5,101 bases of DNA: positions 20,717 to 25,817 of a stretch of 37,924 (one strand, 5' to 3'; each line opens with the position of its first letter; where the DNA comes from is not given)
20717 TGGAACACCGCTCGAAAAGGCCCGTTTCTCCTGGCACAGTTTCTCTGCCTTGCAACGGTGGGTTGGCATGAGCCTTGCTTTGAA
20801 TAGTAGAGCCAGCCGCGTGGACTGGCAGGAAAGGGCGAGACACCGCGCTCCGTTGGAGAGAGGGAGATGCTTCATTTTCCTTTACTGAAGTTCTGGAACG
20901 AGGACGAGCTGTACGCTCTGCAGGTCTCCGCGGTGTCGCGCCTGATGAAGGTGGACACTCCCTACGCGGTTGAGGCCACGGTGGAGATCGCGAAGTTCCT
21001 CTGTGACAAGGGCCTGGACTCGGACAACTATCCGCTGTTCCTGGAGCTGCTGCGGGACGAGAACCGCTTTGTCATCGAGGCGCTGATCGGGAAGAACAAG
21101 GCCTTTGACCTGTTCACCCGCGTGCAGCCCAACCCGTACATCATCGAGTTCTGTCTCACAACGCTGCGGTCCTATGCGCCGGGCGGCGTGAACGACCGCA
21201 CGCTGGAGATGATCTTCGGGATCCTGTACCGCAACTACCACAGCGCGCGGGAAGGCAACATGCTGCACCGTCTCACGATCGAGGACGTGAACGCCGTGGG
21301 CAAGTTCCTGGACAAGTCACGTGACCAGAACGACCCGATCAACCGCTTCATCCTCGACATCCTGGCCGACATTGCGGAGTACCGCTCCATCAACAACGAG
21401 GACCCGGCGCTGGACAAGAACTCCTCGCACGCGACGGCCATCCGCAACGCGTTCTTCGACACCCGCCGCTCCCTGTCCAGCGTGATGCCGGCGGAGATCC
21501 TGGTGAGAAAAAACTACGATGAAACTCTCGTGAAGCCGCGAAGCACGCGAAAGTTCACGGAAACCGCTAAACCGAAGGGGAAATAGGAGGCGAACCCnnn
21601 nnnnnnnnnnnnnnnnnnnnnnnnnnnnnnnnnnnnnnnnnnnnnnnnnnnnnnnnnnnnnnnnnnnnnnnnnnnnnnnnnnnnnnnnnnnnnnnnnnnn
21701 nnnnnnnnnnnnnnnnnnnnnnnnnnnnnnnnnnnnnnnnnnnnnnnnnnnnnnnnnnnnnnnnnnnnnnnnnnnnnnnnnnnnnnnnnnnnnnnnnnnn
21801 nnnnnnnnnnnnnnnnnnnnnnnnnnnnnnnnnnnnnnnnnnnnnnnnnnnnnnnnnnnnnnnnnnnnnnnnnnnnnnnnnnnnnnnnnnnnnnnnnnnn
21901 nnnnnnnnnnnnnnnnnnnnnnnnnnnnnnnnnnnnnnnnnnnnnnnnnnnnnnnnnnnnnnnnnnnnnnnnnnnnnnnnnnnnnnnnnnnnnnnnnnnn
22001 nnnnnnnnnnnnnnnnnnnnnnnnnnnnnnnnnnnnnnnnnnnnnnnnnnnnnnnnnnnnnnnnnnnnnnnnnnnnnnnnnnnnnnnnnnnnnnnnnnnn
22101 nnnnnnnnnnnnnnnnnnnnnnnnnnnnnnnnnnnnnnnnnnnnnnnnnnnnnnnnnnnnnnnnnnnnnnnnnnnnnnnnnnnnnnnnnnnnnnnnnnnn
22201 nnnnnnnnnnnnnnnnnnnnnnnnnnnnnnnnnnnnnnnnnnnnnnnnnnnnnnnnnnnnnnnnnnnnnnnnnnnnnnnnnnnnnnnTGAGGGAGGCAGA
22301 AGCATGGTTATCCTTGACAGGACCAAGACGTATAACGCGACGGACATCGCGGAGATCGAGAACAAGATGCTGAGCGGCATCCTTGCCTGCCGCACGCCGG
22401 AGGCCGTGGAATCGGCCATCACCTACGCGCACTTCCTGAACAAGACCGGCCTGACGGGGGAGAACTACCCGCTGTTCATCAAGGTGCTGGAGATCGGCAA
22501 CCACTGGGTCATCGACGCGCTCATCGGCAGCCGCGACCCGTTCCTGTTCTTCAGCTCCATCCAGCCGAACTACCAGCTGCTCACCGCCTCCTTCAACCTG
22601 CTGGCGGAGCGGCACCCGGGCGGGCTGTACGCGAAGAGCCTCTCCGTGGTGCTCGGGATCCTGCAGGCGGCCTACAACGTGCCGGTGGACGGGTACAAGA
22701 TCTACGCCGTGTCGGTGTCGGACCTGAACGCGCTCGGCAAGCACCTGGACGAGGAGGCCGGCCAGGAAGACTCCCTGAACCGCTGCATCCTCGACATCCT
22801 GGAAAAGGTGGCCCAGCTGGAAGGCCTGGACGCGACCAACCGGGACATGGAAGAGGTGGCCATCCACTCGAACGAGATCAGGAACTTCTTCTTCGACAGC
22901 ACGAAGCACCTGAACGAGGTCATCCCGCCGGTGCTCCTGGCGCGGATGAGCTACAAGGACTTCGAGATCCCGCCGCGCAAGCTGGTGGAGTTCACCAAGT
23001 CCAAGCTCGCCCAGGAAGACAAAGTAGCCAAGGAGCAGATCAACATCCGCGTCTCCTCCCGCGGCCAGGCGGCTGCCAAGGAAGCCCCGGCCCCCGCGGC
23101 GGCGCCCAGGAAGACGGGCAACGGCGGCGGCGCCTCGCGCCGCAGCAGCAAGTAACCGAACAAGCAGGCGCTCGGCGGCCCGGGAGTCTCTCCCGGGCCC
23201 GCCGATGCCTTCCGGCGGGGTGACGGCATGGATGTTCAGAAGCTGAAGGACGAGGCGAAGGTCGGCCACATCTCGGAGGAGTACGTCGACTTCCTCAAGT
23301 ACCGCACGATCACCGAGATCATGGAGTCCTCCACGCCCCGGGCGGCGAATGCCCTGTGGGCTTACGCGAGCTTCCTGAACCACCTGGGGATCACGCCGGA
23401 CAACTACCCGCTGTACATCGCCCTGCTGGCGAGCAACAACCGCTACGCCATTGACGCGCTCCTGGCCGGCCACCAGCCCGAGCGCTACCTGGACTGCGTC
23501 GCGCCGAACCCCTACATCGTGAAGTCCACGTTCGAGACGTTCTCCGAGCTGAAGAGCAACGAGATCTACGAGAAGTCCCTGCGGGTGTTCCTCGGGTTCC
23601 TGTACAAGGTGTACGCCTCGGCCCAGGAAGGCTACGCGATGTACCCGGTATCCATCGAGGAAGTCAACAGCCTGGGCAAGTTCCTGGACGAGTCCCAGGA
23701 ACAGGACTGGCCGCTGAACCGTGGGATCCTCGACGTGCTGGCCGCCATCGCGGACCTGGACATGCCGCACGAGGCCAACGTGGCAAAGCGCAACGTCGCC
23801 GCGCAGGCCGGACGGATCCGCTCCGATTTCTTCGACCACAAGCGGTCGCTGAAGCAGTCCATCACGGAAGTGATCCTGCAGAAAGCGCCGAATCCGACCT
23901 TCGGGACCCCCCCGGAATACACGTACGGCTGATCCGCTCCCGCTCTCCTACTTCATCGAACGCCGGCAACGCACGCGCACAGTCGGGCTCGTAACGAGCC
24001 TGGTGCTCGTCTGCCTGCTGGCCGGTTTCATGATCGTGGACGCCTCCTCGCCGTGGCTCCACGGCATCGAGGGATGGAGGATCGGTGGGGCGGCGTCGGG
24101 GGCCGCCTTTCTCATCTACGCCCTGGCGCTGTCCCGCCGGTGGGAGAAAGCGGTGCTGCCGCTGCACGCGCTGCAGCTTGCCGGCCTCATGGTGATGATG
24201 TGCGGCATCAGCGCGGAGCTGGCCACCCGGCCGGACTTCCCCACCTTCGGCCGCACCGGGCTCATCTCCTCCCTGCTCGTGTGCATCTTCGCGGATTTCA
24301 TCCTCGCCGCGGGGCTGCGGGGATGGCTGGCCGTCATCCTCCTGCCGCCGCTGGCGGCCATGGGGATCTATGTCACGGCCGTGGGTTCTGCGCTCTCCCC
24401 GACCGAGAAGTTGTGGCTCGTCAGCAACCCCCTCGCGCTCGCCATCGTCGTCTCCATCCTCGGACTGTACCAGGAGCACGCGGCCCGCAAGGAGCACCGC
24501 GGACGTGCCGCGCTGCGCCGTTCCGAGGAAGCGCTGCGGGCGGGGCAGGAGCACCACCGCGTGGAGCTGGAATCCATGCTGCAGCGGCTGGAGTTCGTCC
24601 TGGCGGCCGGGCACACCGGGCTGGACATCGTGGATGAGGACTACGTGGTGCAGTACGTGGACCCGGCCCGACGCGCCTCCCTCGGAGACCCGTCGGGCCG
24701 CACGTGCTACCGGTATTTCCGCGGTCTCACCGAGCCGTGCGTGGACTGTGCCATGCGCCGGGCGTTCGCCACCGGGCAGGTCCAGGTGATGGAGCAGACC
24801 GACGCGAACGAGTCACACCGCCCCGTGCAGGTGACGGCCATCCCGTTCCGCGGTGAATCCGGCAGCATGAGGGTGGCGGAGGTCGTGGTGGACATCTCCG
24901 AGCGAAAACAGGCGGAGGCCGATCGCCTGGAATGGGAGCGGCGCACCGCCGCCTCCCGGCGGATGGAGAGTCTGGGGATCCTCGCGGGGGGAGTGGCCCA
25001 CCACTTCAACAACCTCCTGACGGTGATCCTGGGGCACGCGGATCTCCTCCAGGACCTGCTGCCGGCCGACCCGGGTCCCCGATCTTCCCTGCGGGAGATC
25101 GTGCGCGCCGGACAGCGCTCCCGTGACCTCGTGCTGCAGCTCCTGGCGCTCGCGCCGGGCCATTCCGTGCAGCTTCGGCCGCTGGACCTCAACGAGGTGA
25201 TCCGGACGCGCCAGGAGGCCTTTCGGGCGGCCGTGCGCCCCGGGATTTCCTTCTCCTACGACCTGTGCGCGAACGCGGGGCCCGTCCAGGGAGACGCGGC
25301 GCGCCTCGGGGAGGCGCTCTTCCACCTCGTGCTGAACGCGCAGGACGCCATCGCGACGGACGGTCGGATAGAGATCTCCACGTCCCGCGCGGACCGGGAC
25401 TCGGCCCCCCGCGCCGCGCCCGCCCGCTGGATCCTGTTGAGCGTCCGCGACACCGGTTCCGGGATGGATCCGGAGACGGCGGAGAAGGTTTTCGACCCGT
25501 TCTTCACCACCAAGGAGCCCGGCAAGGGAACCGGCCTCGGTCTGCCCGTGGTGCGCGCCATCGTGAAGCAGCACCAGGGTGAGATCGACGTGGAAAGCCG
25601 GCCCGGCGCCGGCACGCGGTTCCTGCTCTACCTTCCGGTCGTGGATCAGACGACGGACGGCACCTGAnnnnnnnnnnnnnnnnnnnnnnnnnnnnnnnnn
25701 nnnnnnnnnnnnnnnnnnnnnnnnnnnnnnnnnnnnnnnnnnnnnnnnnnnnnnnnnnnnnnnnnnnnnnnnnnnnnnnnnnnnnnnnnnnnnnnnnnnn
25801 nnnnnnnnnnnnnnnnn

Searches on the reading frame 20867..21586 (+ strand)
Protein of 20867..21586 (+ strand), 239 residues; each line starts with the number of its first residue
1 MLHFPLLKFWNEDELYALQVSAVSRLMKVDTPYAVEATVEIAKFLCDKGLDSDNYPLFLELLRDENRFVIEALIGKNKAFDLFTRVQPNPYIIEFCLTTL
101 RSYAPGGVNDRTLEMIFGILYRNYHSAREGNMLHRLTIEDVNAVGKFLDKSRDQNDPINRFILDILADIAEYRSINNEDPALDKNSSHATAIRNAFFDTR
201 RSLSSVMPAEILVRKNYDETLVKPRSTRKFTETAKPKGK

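Call 7: search_protein_families(library=pfam, proteins=[window:20867-21586:+], max_evalue=0.01)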
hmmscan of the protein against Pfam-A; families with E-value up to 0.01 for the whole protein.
window:20867-21586:+ (239 aa): 0 families

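Call 22: search_protein_families(library=ncbifam, proteins=[window:20867-21586:+], max_evalue=0.01)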
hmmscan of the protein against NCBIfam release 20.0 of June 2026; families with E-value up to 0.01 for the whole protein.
window:20867-21586:+ (239 aa): 0 families

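Call 23: find_related_loci(query=window:20867-21586:+, collection=metagenome_contigs, flank=10000)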
Query window:20867-21586:+ (239 aa) in metagenome_contigs; peptide patterns used: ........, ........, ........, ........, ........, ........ (x = any residue, [..] = any of these).
100 stretches matched a pattern; 16 encode a relative of the query (tblastn E <= 1e-3); 16 distinct loci.
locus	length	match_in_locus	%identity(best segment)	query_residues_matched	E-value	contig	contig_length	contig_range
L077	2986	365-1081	100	1-239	1e-171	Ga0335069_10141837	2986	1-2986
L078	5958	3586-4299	83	1-239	3e-137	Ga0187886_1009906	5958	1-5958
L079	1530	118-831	83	1-239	2e-148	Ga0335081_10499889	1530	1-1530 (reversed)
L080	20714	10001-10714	83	1-239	1e-136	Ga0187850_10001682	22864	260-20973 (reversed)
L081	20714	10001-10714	82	1-239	2e-135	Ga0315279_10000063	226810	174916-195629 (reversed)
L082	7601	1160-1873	81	1-239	4e-133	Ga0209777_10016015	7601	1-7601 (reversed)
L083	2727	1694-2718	81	1-239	5e-139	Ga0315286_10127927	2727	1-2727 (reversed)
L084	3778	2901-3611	79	1-237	2e-134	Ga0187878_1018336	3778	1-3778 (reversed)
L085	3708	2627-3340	80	1-239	3e-134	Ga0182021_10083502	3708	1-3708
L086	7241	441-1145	79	1-235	5e-131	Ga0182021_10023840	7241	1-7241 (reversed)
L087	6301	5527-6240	79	1-239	1e-130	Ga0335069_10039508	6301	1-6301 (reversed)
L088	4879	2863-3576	79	1-239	9e-131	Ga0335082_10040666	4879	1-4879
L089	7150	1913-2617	75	1-235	2e-120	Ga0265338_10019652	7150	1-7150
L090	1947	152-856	72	1-235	6e-127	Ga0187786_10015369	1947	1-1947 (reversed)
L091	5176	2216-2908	71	1-231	2e-112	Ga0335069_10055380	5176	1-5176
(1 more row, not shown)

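Call 44: search_protein_families(library=padloc, proteins=[window:20867-21586:+], max_evalue=0.01)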
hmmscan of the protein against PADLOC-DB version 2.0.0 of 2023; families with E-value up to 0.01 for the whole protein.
window:20867-21586:+ (239 aa): 0 families

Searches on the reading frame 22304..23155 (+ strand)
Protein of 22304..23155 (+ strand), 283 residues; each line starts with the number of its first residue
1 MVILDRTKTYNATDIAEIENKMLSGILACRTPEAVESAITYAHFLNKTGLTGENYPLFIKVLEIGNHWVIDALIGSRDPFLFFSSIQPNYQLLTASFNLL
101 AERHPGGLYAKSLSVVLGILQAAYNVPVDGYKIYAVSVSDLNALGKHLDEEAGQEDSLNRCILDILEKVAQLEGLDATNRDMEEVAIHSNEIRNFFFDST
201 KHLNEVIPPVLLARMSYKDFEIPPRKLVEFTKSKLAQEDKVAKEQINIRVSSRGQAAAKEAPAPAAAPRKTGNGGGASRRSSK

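Call 7: search_protein_families(library=pfam, proteins=[window:22304-23155:+], max_evalue=0.01)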
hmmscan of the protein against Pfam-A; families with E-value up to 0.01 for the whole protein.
window:22304-23155:+ (283 aa): 0 families

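Call 22: search_protein_families(library=ncbifam, proteins=[window:22304-23155:+], max_evalue=0.01)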
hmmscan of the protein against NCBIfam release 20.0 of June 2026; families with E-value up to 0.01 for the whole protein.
window:22304-23155:+ (283 aa): 0 families

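Call 44: search_protein_families(library=padloc, proteins=[window:22304-23155:+], max_evalue=0.01)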
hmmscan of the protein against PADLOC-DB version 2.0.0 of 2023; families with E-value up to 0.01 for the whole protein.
window:22304-23155:+ (283 aa): 0 families

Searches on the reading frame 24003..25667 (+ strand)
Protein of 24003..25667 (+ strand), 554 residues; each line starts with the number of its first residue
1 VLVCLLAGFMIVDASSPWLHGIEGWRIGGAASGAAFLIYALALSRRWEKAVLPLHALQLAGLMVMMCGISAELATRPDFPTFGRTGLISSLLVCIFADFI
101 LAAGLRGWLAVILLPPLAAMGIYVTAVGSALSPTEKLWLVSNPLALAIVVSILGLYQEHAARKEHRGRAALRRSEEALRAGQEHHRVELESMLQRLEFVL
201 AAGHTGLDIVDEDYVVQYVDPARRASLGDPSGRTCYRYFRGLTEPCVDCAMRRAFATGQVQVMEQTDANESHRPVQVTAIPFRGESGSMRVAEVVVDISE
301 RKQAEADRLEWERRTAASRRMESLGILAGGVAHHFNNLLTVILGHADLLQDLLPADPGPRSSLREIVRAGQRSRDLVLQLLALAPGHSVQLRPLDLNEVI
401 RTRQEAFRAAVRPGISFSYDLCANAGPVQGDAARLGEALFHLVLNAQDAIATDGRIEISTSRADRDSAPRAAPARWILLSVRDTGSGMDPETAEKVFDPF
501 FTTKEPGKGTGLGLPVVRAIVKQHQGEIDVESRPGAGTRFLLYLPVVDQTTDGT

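Call 7: search_protein_families(library=pfam, proteins=[window:24003-25667:+], max_evalue=0.01)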
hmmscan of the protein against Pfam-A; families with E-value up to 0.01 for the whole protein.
window:24003-25667:+ (554 aa): 3 families
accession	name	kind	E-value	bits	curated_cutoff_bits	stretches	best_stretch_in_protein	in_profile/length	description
PF02518.31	HATPase_c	-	4e-25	88.8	26.4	1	430-546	1-109/111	Histidine kinase-, DNA gyrase B-, and HSP90-like ATPase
PF08448.16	PAS_4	-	3.2e-11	43.9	23.1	1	207-303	8-110/110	PAS fold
PF00512.31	HisKA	-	6.9e-08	32.9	26.9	1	327-384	5-61/66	His Kinase A (phospho-acceptor) domain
